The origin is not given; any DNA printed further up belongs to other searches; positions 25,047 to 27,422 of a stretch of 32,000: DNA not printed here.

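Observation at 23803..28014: hsdR-linked trio: NYN-domain protein, Fe-S DinG/XPD-like helicase and acidic 203-aa protein; candidate undescribed defence module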

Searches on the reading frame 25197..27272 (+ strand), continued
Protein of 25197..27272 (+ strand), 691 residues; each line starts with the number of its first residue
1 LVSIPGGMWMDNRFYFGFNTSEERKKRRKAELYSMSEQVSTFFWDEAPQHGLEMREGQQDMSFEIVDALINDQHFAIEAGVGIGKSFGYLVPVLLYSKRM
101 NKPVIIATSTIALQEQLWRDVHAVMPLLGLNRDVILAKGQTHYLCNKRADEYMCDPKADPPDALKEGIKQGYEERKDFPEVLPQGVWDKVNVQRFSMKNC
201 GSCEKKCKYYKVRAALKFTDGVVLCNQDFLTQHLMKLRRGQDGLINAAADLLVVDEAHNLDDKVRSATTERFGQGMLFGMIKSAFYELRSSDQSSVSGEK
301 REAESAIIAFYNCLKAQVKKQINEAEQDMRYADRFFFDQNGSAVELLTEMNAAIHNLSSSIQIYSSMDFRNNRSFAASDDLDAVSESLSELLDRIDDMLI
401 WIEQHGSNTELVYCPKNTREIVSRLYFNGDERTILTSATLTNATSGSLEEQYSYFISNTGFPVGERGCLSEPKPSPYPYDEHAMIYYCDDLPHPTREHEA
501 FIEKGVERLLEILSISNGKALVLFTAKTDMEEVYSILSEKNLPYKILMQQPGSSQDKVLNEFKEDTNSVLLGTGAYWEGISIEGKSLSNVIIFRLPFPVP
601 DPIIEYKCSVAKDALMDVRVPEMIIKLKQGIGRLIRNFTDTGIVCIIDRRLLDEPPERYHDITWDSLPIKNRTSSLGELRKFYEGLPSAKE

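Call 89: search_protein_families(library=pfam, proteins=[L200:3493-4803:-, L200:4838-5737:+, L200:6827-7498:+, L200:7502-7924:+, L200:10152-10808:+, L200:11014-12150:+, L200:12828-13625:-, L200:13772-14836:+, L201:4749-5798:+, L201:5782-7416:+], max_evalue=0.001)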
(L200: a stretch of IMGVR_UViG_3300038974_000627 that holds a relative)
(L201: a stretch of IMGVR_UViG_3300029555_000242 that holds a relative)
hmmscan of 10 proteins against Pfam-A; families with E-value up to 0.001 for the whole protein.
L200:3493-4803:- (436 aa): 3 families
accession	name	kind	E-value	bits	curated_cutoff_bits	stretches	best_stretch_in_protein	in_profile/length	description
PF00817.25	IMS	-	4.8e-43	147.1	23.2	1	33-180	2-148/148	impB/mucB/samB family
PF11799.13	IMS_C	-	5.4e-18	65.9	20.7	1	270-379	2-108/109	impB/mucB/samB family C-terminal domain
PF21999.2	IMS_HHH_1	-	4.6e-05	24.2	27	1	210-256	6-53/53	DNA polymerase-iota, thumb domain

L200:4838-5737:+ (299 aa): 1 family
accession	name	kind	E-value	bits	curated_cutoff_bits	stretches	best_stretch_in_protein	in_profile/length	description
PF00717.28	Peptidase_S24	-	4.1e-18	65.6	23.3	1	171-251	5-85/116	Peptidase S24-like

L200:6827-7498:+ (223 aa): 0 families

L200:7502-7924:+ (140 aa): 1 family
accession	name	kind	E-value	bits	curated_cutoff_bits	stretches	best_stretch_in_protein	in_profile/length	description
PF03118.21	RNA_pol_A_CTD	-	0.00023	21.2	23.8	1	14-45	12-43/67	Bacterial RNA polymerase, alpha chain C terminal domain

L200:10152-10808:+ (218 aa): 1 family
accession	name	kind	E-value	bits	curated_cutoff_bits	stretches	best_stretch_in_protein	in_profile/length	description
PF04402.19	SIMPL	-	9.3e-35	121.2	25.2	1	5-215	1-205/205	Protein of unknown function (DUF541)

L200:11014-12150:+ (378 aa): 2 families
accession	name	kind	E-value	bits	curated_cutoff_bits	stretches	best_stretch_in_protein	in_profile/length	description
PF02463.25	SMC_N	-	6e-05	23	40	0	239-312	131-203/220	RecF/RecN/SMC N terminal domain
PF13304.12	AAA_21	-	8e-05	23.3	27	0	54-80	3-43/304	AAA domain, putative AbiEii toxin, Type IV TA system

L200:12828-13625:- (265 aa): 4 families
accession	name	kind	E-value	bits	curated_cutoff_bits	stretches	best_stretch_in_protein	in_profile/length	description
PF01381.28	HTH_3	-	6.7e-10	39.3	23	1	12-63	1-52/55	Helix-turn-helix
PF12844.13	HTH_19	-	1.9e-09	37.7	30.2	1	11-64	3-56/64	Helix-turn-helix domain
PF13560.12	HTH_31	-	2.7e-05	24.8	27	1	9-62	3-57/64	Helix-turn-helix domain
PF13413.12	HTH_25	-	8e-05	22.8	24.6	1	13-44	3-34/62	Helix-turn-helix domain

L200:13772-14836:+ (354 aa): 2 families
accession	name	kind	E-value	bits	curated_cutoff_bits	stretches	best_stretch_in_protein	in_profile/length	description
PF13280.12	WYL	-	1e-10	41.9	21.8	1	159-232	3-69/70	WYL domain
PF25583.1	WCX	-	1.3e-09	38.7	23.9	1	289-340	22-73/76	WCX domain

L201:4749-5798:+ (349 aa): 2 families
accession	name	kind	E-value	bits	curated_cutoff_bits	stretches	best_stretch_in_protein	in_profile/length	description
PF05225.22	HTH_psq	-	0.00011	22.3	20.4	0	61-92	12-41/45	helix-turn-helix, Psq domain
PF07453.19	NUMOD1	-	0.00022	21.8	22.8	0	164-180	15-31/37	NUMOD1 domain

L201:5782-7416:+ (544 aa): 3 families
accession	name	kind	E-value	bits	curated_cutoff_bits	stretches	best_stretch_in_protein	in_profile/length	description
PF00239.26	Resolvase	-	2.1e-35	122.4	23.3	1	30-178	1-144/145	Resolvase, N terminal domain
PF07508.19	Recombinase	-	4.6e-22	78.6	21.1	1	201-308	1-101/102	Recombinase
PF13408.12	Zn_ribbon_recom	-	3.1e-15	56.7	25.3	1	333-393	2-57/58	Recombinase zinc beta ribbon domain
